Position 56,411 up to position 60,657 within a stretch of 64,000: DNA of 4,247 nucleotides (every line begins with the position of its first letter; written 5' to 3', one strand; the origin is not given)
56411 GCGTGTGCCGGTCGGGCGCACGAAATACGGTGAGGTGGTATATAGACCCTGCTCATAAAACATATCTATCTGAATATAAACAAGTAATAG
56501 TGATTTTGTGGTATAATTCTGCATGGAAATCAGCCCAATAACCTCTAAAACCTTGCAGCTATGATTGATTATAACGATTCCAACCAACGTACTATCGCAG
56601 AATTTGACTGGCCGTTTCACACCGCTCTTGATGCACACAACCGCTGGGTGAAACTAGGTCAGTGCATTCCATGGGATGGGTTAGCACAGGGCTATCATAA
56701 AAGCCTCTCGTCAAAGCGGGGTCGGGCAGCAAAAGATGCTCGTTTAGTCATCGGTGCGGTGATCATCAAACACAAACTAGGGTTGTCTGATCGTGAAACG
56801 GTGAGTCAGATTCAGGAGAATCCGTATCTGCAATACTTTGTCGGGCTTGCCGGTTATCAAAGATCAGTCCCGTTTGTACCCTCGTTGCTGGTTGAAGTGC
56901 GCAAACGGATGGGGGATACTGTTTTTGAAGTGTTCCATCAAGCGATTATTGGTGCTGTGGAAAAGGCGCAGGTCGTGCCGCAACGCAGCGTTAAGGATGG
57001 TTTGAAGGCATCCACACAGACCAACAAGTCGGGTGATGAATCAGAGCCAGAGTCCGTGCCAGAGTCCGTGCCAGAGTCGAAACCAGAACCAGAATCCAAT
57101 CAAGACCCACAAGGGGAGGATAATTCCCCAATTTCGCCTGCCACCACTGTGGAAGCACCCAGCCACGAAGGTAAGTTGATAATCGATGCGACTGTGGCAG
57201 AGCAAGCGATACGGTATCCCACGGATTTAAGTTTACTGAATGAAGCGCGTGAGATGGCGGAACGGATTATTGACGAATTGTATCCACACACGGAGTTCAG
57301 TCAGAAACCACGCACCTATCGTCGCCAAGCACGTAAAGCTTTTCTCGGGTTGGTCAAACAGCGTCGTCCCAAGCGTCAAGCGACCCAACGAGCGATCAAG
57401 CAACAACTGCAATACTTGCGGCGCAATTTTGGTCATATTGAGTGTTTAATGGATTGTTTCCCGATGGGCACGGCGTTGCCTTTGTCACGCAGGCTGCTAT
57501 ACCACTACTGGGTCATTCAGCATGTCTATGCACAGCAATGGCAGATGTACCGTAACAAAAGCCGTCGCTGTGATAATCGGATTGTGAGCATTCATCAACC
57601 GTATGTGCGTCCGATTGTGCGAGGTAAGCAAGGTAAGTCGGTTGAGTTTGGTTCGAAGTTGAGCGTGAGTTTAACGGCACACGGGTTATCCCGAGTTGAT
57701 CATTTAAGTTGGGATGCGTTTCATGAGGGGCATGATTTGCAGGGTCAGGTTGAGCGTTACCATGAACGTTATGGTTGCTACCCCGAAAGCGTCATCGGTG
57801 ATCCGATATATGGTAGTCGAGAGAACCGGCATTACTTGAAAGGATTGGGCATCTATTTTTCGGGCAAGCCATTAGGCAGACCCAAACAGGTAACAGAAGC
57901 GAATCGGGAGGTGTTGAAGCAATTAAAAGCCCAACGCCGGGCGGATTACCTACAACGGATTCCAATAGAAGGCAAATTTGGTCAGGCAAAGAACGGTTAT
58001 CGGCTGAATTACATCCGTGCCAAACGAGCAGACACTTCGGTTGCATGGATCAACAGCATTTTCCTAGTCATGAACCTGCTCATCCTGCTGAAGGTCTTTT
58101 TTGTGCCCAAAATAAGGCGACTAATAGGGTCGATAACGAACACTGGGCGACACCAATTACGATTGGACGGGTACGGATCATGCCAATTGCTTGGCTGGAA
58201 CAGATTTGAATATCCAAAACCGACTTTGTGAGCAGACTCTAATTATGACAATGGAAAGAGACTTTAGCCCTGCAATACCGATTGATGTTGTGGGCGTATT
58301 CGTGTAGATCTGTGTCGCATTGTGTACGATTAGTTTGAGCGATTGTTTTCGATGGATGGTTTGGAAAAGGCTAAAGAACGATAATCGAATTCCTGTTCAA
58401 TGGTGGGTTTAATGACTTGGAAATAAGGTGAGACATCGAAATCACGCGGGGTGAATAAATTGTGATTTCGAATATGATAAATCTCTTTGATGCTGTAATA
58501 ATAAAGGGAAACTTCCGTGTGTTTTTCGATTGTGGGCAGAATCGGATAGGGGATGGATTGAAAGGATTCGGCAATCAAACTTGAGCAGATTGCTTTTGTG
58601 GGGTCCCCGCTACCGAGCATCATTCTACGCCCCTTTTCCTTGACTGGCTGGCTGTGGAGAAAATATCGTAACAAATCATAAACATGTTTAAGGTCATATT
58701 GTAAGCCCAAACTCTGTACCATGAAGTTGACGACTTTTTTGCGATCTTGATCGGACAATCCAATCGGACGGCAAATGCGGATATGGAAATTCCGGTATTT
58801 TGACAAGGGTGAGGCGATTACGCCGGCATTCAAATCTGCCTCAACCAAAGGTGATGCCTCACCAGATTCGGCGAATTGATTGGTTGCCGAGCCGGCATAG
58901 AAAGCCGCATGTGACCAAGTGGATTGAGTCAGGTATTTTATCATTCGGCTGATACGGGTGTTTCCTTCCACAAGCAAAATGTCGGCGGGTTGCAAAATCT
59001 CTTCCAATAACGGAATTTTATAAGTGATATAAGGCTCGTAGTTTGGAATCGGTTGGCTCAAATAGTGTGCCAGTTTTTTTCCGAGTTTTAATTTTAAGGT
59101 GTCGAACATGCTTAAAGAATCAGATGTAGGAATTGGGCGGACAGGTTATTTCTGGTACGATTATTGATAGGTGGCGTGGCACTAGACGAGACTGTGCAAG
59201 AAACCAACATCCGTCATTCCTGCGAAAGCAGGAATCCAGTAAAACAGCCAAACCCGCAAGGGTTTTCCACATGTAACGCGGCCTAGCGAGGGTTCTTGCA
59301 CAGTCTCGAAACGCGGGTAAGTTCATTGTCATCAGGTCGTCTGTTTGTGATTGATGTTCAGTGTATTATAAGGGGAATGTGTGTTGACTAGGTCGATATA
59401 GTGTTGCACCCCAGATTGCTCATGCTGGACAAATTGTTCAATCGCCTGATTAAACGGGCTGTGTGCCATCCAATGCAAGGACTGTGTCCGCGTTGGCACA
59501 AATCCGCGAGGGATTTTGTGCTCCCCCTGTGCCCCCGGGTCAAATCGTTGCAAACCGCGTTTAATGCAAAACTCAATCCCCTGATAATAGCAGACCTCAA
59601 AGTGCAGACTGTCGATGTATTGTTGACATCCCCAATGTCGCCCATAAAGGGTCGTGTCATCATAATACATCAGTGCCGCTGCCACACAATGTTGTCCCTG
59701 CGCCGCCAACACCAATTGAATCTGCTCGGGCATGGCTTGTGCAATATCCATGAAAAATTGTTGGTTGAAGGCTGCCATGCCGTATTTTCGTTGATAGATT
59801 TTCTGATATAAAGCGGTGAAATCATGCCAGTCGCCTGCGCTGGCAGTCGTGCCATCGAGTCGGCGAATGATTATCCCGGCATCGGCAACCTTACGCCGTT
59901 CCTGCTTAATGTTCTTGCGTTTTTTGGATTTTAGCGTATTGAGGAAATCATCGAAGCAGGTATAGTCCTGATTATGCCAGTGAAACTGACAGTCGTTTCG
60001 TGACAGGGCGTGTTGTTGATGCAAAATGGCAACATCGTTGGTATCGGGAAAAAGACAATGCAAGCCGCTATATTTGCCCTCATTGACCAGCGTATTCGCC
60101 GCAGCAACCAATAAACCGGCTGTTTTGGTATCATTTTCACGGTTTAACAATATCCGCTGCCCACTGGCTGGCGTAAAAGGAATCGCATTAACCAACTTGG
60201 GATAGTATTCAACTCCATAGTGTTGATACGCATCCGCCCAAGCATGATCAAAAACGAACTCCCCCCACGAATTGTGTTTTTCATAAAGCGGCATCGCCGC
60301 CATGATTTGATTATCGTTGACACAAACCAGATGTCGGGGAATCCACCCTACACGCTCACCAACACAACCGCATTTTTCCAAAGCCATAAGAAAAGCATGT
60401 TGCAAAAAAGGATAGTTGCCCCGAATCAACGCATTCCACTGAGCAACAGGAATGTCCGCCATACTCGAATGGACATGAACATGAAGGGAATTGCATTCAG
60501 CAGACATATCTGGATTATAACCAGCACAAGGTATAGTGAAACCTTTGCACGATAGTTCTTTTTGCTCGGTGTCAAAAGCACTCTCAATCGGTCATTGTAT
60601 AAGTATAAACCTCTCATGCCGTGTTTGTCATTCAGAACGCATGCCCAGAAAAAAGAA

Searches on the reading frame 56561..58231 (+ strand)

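Call 73: search_protein_families(library=ncbifam, proteins=[window:56561-58231:+], max_evalue=0.001)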
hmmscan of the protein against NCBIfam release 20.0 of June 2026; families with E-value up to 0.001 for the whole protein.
window:56561-58231:+ (556 aa): 4 families
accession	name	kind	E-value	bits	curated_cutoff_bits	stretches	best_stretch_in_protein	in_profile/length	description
NF033578.1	transpos_IS5_1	equivalog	4.1e-109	365.5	275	1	14-511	4-418/419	IS5 family transposase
NF033593.1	transpos_ISNCY_1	equivalog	2.2e-28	99.1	325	2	200-509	127-442/444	ISNCY family transposase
NF033551.1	transpos_IS1182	equivalog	3.3e-13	49.3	270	1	48-432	42-336/488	IS1182 family transposase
NF033581.1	transpos_IS5_4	equivalog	3.1e-05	23.5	140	0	29-116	2-89/285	IS5 family transposase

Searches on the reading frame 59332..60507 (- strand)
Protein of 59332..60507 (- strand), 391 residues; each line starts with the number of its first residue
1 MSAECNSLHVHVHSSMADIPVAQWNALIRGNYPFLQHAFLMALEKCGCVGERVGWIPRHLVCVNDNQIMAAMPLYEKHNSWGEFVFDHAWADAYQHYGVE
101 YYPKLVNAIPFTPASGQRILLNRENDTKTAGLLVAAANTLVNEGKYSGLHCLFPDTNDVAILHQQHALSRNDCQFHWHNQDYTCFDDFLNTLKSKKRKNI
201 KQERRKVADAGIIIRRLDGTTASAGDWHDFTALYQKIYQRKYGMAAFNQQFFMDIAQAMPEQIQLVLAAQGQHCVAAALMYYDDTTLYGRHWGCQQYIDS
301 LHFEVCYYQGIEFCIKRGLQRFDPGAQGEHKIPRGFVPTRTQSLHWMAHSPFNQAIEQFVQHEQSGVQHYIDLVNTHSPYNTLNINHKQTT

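Call 73: search_protein_families(library=ncbifam, proteins=[window:59332-60507:-], max_evalue=0.001)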
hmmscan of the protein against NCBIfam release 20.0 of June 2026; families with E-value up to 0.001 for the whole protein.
window:59332-60507:- (391 aa): 1 family
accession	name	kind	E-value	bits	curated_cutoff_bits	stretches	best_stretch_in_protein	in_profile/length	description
TIGR03019.1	pepcterm_femAB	equivalog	1.8e-06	27.3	260.35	1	183-325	127-259/330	FemAB family XrtA/PEP-CTERM system-associated protein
